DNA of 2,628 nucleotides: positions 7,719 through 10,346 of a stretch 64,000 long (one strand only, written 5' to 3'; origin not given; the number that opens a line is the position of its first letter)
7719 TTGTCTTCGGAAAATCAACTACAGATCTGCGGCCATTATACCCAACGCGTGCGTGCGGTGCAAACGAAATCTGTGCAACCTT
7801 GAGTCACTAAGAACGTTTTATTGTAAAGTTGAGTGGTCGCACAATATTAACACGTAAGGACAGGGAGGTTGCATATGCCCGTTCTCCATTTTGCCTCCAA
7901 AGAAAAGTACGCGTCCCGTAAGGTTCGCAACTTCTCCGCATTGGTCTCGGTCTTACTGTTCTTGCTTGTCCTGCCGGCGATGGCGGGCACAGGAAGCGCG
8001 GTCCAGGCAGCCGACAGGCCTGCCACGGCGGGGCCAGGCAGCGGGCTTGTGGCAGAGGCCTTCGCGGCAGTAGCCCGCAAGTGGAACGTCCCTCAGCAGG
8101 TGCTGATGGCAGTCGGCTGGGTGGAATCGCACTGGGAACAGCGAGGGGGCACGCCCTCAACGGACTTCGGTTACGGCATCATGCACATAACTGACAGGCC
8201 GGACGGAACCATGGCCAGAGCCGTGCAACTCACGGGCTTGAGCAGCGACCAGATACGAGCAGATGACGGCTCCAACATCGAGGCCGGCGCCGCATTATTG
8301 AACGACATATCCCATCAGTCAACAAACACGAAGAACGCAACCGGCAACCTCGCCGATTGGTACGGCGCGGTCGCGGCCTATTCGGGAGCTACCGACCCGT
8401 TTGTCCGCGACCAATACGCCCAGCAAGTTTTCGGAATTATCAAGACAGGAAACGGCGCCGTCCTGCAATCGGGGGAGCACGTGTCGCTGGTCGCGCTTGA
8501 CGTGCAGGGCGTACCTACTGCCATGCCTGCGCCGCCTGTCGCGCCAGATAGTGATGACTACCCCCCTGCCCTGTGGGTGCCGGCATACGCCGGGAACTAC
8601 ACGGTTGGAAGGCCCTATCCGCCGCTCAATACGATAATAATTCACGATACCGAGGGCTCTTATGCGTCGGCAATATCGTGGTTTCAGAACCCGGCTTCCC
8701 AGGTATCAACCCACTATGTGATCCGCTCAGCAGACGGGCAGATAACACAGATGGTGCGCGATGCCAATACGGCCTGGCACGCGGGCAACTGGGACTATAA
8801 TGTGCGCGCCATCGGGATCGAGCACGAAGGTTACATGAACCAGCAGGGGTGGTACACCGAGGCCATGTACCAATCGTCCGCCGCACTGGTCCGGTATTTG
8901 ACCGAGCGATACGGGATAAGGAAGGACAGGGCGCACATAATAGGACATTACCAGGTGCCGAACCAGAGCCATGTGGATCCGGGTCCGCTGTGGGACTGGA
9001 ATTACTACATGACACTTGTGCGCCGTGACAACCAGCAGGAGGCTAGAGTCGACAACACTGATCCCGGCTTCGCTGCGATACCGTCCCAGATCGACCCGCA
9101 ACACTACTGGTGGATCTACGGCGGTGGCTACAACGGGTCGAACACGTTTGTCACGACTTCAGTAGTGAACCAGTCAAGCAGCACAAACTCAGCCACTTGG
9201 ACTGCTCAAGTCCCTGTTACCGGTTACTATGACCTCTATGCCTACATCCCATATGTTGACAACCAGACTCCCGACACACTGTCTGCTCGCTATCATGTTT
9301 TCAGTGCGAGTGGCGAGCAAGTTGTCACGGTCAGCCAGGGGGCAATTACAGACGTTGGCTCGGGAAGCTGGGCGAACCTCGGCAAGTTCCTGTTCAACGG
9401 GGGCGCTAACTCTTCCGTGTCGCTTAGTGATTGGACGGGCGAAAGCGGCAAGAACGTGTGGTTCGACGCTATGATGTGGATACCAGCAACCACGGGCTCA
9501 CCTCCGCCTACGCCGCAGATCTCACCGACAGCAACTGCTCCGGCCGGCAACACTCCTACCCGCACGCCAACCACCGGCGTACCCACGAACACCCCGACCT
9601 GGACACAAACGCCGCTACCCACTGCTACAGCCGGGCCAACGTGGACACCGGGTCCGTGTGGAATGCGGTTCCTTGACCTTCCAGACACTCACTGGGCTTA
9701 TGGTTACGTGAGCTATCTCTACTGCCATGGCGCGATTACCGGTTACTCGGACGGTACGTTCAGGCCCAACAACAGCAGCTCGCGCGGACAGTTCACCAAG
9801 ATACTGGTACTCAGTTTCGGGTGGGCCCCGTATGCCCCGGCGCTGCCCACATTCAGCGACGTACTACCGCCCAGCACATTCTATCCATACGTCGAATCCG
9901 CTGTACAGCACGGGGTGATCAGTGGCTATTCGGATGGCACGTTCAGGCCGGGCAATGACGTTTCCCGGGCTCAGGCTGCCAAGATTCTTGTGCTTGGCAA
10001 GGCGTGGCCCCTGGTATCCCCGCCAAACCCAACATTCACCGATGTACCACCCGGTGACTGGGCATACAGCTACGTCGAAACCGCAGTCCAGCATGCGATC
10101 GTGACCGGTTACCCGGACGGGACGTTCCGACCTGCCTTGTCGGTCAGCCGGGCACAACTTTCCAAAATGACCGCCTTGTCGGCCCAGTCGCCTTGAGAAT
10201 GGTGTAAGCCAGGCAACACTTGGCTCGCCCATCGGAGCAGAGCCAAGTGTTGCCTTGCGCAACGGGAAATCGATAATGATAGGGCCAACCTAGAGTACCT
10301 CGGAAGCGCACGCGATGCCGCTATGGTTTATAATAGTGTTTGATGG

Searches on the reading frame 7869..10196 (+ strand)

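Call 46: search_protein_families(library=pfam, proteins=[window:7869-10196:+], max_evalue=0.001)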
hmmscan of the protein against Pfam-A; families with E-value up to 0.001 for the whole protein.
window:7869-10196:+ (775 aa): 4 families
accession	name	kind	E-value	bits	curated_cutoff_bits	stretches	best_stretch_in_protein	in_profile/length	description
PF00395.25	SLH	-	3.1e-40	136.3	20.8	3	722-764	1-43/44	S-layer homology domain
PF01510.30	Amidase_2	-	7.3e-35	120.6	26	1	252-373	4-131/131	N-acetylmuramoyl-L-alanine amidase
PF25275.1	Golvesin_C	-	2e-14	54.2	31.6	1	431-535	36-128/132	Golvesin C-terminal domain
PF01464.25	SLT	-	6.8e-09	35.8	21.3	1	65-173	3-96/117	Transglycosylase SLT domain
